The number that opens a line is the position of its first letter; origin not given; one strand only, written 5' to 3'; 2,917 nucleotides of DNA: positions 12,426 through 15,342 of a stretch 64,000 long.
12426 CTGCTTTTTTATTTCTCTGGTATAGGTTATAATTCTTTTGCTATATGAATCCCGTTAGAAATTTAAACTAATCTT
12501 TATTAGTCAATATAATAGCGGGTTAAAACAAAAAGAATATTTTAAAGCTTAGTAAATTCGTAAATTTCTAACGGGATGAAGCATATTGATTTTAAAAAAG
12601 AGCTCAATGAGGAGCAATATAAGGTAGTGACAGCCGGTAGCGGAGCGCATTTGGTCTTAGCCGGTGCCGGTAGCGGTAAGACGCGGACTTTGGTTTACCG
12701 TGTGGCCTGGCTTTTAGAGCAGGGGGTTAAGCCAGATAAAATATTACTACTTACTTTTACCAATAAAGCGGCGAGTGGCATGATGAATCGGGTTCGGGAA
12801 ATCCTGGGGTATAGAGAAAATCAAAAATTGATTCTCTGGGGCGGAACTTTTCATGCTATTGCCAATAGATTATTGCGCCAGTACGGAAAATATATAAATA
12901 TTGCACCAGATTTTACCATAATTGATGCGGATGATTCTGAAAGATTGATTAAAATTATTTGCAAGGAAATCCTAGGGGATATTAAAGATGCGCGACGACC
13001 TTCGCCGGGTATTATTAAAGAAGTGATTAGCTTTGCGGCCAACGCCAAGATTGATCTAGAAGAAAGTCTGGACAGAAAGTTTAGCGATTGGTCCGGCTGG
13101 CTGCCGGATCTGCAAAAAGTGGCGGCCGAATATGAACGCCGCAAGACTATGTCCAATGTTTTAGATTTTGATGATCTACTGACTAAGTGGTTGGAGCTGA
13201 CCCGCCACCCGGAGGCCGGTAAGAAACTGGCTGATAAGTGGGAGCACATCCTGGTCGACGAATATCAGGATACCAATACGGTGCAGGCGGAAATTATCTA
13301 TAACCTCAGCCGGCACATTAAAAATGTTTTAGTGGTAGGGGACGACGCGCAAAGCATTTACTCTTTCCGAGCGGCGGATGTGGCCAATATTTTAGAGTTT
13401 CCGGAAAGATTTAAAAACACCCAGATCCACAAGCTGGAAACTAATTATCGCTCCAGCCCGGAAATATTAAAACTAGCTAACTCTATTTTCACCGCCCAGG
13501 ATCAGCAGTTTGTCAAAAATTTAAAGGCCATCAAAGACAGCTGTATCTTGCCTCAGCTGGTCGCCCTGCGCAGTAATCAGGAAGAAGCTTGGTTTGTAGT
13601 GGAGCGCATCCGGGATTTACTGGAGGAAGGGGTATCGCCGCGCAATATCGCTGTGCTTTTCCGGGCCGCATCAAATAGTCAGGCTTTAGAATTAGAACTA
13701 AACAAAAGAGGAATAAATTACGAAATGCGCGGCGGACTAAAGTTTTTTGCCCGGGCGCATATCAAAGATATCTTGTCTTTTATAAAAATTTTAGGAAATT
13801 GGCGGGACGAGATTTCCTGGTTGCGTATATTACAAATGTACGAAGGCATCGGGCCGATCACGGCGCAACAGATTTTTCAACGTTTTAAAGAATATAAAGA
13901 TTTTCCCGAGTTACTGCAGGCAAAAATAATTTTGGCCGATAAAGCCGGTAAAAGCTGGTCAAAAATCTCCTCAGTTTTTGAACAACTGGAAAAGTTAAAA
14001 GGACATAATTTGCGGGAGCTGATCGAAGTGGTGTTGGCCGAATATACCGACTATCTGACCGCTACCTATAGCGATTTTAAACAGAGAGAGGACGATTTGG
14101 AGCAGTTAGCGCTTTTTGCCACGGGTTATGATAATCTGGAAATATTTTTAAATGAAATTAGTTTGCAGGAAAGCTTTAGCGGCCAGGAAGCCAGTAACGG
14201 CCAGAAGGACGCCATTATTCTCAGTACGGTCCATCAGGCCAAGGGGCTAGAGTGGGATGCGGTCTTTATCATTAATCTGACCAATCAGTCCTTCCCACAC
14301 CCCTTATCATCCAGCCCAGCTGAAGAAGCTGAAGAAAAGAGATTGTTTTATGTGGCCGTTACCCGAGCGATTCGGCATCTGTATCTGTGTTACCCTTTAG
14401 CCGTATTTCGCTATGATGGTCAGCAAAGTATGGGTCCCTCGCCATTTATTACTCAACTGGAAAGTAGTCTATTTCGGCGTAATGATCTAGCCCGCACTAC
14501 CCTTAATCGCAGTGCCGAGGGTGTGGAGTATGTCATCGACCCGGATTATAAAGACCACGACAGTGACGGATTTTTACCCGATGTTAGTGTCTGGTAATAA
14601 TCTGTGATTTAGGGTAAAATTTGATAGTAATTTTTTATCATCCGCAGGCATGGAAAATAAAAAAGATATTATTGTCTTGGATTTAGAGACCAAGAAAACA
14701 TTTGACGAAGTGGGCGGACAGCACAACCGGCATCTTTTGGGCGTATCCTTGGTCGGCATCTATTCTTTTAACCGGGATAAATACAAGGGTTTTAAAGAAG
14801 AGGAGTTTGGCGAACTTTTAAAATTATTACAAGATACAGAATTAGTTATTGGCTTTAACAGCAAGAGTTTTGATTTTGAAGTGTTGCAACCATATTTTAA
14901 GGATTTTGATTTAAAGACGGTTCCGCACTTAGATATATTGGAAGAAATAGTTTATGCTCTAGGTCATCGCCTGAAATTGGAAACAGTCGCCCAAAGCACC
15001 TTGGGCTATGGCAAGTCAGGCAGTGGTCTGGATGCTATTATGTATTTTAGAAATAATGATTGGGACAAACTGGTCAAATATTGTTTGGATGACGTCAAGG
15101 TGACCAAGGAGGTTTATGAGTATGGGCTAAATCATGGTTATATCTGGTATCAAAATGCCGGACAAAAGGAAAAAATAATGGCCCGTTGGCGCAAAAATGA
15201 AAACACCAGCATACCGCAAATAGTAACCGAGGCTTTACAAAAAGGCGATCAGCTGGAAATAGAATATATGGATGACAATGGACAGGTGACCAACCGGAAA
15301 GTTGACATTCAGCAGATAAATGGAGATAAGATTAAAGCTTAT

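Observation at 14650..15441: DEDD 3'-5' exonuclease fused to a WYL-like sensor domain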

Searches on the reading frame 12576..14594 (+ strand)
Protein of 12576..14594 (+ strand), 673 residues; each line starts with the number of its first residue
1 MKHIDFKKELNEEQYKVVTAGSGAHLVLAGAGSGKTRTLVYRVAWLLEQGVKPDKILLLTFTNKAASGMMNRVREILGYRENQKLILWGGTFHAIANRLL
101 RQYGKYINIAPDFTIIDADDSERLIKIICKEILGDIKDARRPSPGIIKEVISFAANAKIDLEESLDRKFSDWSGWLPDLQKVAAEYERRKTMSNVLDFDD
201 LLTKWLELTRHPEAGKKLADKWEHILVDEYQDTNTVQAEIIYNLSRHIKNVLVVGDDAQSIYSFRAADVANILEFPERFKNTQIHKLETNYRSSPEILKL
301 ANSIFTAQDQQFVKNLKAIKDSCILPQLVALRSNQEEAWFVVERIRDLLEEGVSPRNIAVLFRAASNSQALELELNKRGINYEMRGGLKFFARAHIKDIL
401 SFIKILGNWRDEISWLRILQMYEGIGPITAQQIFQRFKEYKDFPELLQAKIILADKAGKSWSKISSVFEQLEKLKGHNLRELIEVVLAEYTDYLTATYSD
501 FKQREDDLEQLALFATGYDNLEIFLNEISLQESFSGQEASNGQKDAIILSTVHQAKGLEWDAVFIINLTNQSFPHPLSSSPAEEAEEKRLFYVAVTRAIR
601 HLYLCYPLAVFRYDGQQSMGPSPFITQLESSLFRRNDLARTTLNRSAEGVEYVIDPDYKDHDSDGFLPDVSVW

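Call 3: search_protein_families(library=pfam, proteins=[window:12576-14594:+], max_evalue=10)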
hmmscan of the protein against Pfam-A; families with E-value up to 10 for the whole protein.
window:12576-14594:+ (673 aa): 13 families
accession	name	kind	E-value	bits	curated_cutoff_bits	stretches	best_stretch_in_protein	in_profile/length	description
PF00580.27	UvrD-helicase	-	2.5e-72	244.3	23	1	10-280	1-271/271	UvrD/REP helicase N-terminal domain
PF13361.12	UvrD_C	-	1.9e-56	192.4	25.6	1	286-606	2-347/350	UvrD-like helicase C-terminal domain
PF13245.12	AAA_19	-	2.4e-21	76.8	25.1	1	21-265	10-134/134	AAA domain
PF13538.12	UvrD_C_2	-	9.1e-12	45.1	27.4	1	549-605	4-52/52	UvrD-like helicase C-terminal domain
PF01443.25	Viral_helicase1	-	1.6e-07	31.8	21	2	545-605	178-227/228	Viral superfamily 1 RNA helicase core domain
PF13087.12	AAA_12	-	4.1e-07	30.2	27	3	541-604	133-190/195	AAA domain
PF13604.12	AAA_30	-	7e-07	29.6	27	2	10-71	2-64/191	AAA domain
PF04255.20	DUF433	-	0.013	15.7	23.6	1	36-57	17-38/56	Protein of unknown function (DUF433)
PF04851.21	ResIII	-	0.025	15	22.5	1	26-85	27-85/164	Type III restriction enzyme, res subunit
PF13086.12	AAA_11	-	0.031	14.5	27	1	13-75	5-74/257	AAA domain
PF13401.12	AAA_22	-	0.053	14.3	27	1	26-100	9-76/130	AAA domain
PF10391.15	DNA_pol_lambd_f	-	0.18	12.1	29.8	1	197-222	24-50/51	Fingers domain of DNA polymerase lambda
PF25199.1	nSTAND_NTPase5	-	0.18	12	34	1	21-59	40-76/145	Novel STAND NTPase 5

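Call 4: search_protein_families(library=ncbifam, proteins=[window:12576-14594:+], max_evalue=10)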
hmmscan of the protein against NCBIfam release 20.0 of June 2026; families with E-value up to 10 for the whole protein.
window:12576-14594:+ (673 aa): 21 families
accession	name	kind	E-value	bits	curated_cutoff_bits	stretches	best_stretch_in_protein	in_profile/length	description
TIGR01073.1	pcrA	equivalog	4.6e-130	435.2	911.2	1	8-639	3-642/725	DNA helicase PcrA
NF008743.0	PRK11773.1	equivalog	1.8e-116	390.2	965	1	7-636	7-644/720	DNA helicase II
TIGR01075.1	uvrD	equivalog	1.4e-110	370.7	1144.45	1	9-634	4-637/715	DNA helicase II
TIGR01074.1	rep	equivalog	4.4e-99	332.6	951.45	1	10-631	2-636/668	DNA helicase Rep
NF008172.0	PRK10919.1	equivalog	6.2e-75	252.7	1168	2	10-433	3-421/673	DNA helicase Rep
NF008276.0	PRK11054.1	equivalog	3.5e-49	167.9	543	3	186-321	399-532/684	DNA helicase IV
TIGR02785.1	addA_Gpos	equivalog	1.1e-47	162.7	707.65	4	180-306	342-481/1234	helicase-exonuclease AddAB subunit AddA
NF010485.0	PRK13909.1-2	equivalog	4.2e-42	144.4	650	3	186-567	292-631/909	RecB-like helicase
TIGR02784.1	addA_alphas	equivalog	2.6e-41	142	860.75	5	181-310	346-498/1138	double-strand break repair helicase AddA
NF010487.0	PRK13909.1-4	equivalog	4.6e-39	134.4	759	3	193-405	295-525/924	RecB-like helicase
TIGR00609.1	recB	equivalog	9.6e-39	133.2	696.05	3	179-319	326-472/1175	exodeoxyribonuclease V subunit beta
NF041464.1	HelD_BACSU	equivalog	2.4e-22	78.7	419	3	188-377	515-695/779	RNA polymerase recycling motor HelD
NF008128.0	PRK10876.1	equivalog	9.2e-18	63.3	1697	2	180-313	333-469/1181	exodeoxyribonuclease V subunit beta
NF010484.0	PRK13909.1-1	equivalog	1.2e-16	59.8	1074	2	217-374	340-512/945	RecB-like helicase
NF010486.0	PRK13909.1-3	equivalog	2.7e-13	48.9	1109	2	217-310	326-428/921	RecB-like helicase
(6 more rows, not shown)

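Call 7: search_protein_families(library=padloc, proteins=[window:12576-14594:+], max_evalue=1)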
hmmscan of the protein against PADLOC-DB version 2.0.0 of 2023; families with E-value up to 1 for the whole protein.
window:12576-14594:+ (673 aa): 57 families (the best 25 are shown)
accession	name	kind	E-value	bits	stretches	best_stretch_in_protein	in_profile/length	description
PDLC00132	GajB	-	1.4e-91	306.1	1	9-628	3-623/625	UrvD helicase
PDLC03802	RTasHel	-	1.1e-89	300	2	7-427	3-381/675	DRT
PDLC00114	GajB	-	2.4e-80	268.9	1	8-618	6-623/635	UrvD helicase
PDLC00117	GajB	-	2e-74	249.2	1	10-632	16-600/604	UrvD helicase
PDLC00127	GajB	-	1.9e-57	193.1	2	7-362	6-344/594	UrvD helicase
PDLC00103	GajB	-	9.2e-55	184.7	1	8-606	15-576/612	UrvD helicase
PDLC00121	GajB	-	2.6e-51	172.8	2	9-384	5-362/565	UrvD helicase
PDLC00107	GajB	-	3.1e-48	162.8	2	3-382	9-373/587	UrvD helicase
PDLC00119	GajB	-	2.7e-45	153.4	2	26-320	19-315/565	UrvD helicase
PDLC00130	GajB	-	2.7e-44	149.4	2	9-307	3-292/589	UrvD helicase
PDLC00112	GajB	-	3.1e-40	136.3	2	8-304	5-294/581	UrvD helicase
PDLC00104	GajB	-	6.3e-40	135.5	2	10-365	4-305/574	UrvD helicase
PDLC00123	GajB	-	3.1e-38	129.7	3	209-375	164-325/540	UrvD helicase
PDLC00122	GajB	-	1.4e-36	124.5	3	216-383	157-313/502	UrvD helicase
PDLC00129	GajB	-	3.7e-35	119.6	1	7-605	9-572/594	UrvD helicase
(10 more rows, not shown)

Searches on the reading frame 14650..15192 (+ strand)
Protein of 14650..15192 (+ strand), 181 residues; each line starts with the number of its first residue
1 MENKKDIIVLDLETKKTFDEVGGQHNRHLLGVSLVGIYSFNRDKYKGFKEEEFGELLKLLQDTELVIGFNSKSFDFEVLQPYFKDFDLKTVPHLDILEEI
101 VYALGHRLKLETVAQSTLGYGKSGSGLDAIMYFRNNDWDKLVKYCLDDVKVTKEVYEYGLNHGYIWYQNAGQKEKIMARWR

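Call 73: search_solved_structures(query=A3, max_evalue=10, show_alignments=2)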
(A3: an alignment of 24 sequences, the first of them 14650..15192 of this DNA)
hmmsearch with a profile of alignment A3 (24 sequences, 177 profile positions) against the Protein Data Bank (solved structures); distinct sequences matched with E-value up to 10: 18.
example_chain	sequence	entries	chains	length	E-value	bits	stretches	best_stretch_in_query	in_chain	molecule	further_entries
3iay_A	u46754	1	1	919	0.0069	19.1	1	60-101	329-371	DNA polymerase delta catalytic subunit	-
7kc0_A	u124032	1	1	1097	0.011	18.5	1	60-101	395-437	DNA polymerase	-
6p1h_A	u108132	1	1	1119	0.011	18.5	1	60-101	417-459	DNA polymerase delta catalytic subunit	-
1skr_A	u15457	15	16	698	0.038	16.7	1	28-114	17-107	DNA polymerase | DNA-directed DNA polymerase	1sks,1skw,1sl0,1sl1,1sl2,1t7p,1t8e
1zyq_A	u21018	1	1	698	0.038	16.7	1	28-114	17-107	DNA polymerase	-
6n7w_H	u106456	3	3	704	0.069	15.9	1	28-86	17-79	DNA-directed DNA polymerase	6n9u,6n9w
2ajq_A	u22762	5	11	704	0.077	15.7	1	28-86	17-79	T7 DNA polymerase | DNA-directed DNA polymerase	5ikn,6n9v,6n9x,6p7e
7luf_A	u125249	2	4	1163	0.15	14.8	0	82-152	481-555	DNA polymerase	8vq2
9qrf_A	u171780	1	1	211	0.15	14.8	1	48-147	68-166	ancestor of diDNase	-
2gv9_A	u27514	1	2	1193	0.16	14.7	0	82-152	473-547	DNA polymerase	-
8exx_A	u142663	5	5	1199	0.16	14.7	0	82-152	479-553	DNA polymerase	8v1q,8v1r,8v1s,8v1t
8oj6_A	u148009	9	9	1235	0.17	14.6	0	82-152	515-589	DNA polymerase catalytic subunit | DNA polymerase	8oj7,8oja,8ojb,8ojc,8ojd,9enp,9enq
9yc9_E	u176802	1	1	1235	0.17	14.6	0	82-152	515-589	UL30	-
7yrn_A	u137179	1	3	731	0.32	13.7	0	69-102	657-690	Envelope glycoprotein B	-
9l85_A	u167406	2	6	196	1.2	11.8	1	60-81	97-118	exodeoxyribonuclease III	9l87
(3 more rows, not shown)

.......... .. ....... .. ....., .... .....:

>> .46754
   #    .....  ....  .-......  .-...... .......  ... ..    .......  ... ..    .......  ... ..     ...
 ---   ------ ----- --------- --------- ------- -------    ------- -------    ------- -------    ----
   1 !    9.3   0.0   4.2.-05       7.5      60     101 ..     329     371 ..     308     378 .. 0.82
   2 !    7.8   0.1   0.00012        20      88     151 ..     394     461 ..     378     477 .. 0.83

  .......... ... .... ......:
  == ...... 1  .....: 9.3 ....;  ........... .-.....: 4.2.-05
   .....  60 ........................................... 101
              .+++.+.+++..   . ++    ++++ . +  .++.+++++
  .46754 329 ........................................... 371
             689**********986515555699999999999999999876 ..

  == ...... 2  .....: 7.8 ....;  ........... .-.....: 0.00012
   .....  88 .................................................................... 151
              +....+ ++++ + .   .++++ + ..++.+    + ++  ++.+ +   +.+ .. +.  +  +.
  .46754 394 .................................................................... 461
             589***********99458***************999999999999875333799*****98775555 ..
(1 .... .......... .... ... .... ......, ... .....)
